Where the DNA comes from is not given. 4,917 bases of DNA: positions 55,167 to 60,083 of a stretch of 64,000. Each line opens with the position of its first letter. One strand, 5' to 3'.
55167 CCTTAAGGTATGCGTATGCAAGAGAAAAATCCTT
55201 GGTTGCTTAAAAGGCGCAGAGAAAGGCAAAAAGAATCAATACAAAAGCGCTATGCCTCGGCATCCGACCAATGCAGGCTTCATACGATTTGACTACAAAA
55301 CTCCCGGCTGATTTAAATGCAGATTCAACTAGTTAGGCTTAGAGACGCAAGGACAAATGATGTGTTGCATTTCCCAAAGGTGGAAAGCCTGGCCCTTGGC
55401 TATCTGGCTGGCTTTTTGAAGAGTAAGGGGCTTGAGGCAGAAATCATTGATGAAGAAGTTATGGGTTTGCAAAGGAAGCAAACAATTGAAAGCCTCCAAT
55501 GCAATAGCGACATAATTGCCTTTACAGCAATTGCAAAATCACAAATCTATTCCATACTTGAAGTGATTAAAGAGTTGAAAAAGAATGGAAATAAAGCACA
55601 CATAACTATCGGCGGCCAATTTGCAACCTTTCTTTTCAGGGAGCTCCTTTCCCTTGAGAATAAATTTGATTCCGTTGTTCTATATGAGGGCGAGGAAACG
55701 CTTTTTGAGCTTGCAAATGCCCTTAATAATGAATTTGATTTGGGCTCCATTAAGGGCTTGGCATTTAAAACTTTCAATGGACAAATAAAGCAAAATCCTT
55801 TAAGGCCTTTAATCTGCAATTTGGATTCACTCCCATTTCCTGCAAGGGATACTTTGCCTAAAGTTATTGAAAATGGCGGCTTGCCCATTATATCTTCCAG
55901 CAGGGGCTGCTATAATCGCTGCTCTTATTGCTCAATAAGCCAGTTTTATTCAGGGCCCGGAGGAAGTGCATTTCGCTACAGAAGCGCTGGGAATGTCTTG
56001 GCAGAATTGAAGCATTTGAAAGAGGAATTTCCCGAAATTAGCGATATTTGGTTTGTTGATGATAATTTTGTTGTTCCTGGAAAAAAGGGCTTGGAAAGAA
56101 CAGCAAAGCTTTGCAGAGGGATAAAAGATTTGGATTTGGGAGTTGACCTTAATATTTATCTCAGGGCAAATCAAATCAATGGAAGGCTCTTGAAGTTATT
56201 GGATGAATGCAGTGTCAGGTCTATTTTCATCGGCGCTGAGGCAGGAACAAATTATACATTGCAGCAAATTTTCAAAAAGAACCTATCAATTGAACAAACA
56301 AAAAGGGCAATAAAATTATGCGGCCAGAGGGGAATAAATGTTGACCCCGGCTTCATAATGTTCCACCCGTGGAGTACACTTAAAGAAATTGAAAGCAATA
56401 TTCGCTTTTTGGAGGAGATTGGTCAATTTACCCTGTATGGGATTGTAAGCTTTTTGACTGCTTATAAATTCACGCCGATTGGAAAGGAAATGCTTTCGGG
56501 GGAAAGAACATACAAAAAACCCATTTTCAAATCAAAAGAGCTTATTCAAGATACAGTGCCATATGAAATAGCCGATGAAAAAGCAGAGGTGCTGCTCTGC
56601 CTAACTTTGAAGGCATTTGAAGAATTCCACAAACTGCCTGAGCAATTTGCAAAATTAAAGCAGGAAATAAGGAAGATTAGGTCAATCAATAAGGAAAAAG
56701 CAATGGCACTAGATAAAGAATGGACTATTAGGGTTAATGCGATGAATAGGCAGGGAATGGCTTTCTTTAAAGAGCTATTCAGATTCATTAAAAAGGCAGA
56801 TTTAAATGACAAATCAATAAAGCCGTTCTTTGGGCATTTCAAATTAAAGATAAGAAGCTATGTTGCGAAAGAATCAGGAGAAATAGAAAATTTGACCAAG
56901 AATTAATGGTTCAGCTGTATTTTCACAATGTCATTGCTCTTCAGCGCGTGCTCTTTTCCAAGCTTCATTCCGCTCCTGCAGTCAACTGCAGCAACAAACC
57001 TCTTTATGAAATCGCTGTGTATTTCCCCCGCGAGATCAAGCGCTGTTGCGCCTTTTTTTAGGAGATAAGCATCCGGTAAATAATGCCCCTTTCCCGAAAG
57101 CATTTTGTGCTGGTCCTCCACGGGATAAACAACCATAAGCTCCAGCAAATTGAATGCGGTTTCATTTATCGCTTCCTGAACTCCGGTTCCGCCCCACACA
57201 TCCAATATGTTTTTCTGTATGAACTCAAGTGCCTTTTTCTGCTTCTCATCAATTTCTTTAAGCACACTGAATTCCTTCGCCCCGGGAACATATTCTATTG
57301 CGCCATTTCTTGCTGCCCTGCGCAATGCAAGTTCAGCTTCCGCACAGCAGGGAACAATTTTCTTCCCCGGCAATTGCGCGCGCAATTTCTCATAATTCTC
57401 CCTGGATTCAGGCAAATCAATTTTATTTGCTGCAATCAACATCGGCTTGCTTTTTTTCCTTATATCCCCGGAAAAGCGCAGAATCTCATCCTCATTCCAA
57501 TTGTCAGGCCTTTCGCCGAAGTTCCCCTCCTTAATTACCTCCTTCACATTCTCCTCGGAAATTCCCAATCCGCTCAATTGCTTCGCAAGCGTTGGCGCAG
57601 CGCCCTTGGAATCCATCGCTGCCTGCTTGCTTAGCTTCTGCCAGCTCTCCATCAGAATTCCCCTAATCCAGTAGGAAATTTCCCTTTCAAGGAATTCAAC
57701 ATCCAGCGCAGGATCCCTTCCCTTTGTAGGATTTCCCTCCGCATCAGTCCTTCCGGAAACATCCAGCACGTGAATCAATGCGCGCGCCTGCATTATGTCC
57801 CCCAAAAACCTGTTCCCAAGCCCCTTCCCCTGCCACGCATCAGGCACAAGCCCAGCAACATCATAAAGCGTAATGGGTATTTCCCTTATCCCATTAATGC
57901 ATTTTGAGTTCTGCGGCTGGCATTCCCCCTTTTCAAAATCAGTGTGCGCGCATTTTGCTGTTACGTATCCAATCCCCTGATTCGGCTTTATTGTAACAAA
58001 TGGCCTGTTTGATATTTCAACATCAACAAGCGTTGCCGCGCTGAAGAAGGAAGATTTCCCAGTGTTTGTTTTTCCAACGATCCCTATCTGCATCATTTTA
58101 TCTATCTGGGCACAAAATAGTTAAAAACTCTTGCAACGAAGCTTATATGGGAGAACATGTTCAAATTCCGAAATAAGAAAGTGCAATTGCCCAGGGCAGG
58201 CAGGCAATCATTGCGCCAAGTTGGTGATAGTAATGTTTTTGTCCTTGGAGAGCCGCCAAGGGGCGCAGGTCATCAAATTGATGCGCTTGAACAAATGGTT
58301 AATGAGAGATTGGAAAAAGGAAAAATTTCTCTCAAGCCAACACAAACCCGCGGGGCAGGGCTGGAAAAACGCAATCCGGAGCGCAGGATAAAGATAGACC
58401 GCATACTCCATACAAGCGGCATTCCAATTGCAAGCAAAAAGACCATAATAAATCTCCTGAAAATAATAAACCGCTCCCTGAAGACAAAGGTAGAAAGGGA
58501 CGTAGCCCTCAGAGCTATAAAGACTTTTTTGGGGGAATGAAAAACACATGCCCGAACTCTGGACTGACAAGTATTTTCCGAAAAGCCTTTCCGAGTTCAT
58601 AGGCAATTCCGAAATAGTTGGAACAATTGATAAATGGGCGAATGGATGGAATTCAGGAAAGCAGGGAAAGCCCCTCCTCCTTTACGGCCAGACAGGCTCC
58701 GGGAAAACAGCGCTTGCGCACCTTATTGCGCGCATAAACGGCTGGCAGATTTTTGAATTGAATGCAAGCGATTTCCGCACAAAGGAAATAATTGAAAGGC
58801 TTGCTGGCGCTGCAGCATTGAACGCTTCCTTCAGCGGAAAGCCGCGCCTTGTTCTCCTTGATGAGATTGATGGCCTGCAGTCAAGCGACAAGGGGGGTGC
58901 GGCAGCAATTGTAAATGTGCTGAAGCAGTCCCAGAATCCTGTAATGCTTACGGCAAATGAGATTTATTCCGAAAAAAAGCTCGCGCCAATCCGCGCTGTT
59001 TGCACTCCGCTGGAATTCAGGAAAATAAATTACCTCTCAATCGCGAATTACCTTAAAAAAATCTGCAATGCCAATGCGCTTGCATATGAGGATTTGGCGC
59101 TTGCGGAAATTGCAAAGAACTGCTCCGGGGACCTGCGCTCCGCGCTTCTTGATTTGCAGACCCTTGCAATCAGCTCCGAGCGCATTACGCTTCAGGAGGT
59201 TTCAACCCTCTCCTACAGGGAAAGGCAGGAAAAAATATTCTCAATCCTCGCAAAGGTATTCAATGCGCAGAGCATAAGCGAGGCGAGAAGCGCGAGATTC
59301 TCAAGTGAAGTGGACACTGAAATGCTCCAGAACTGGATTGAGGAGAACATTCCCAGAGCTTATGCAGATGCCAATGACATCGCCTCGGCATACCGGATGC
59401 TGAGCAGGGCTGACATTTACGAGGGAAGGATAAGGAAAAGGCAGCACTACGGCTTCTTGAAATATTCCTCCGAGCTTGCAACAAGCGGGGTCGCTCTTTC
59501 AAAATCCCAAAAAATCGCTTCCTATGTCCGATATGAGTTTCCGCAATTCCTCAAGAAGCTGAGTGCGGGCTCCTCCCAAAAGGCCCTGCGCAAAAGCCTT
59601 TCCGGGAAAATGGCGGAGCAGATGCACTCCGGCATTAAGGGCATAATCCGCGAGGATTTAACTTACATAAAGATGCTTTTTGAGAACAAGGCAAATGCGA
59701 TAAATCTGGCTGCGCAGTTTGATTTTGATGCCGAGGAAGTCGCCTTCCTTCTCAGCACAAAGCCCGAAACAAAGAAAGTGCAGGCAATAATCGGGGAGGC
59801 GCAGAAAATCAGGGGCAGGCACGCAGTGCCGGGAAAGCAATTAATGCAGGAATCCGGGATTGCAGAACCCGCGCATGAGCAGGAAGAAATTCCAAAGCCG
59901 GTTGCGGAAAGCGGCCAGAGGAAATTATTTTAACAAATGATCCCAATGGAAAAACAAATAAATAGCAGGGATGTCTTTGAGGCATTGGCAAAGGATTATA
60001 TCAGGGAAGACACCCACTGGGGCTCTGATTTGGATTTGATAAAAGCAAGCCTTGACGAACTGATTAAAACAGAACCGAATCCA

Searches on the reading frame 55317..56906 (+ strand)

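Call 65: search_protein_families(library=pfam, proteins=[window:55317-56906:+], max_evalue=0.0001)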
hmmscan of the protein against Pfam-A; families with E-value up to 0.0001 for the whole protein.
window:55317-56906:+ (529 aa): 2 families
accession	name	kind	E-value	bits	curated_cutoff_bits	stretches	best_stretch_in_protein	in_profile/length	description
PF04055.27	Radical_SAM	-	1.5e-16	61.5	29.5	1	192-365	1-166/166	Radical SAM superfamily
PF02310.24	B12-binding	-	5.4e-14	52.5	32.1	1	23-132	13-120/121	B12 binding domain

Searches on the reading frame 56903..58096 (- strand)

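Call 65: search_protein_families(library=pfam, proteins=[window:56903-58096:-], max_evalue=0.0001)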
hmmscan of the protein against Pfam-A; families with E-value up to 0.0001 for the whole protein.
window:56903-58096:- (397 aa): 4 families
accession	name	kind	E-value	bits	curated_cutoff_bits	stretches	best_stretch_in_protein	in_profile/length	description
PF08438.16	YGR210-like_G4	-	2.7e-37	127.9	24.7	1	222-328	1-108/108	Obg-like GTPase YGR210-like, G4 motif-containing domain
PF01926.29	MMR_HSR1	-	5.9e-14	52.6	21.9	1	3-115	1-87/113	50S ribosome-binding GTPase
PF02824.27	TGS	-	1.4e-10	41.5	22.2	1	338-393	3-58/60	TGS domain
PF06071.19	YchF-GTPase_C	-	7.1e-06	26.5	27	0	344-392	15-65/84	Protein of unknown function (DUF933)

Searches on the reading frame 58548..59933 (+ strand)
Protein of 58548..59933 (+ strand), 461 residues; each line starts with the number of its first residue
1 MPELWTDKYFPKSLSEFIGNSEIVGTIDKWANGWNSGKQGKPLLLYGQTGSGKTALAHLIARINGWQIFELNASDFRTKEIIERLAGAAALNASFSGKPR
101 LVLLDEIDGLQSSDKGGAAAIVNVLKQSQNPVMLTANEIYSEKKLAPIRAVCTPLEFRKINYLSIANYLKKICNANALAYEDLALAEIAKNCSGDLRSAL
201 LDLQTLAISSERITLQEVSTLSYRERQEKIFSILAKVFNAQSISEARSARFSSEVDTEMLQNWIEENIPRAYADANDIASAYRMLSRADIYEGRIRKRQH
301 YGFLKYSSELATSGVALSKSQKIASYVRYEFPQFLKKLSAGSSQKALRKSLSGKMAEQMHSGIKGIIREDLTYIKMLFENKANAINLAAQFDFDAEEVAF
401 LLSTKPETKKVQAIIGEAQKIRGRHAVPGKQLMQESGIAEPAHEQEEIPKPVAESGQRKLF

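Call 65: search_protein_families(library=pfam, proteins=[window:58548-59933:+], max_evalue=0.0001)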
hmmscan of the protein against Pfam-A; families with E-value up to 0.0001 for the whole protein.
window:58548-59933:+ (461 aa): 2 families
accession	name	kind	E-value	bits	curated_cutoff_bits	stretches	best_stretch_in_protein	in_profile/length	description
PF00004.35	AAA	-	4.9e-12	46.9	21.2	1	43-138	1-110/131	ATPase family associated with various cellular activities (AAA)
PF21960.2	RCF1-5-like_lid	-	1.7e-08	34.7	27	1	168-207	2-42/43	RCF1/5-like, AAA+ ATPase lid domain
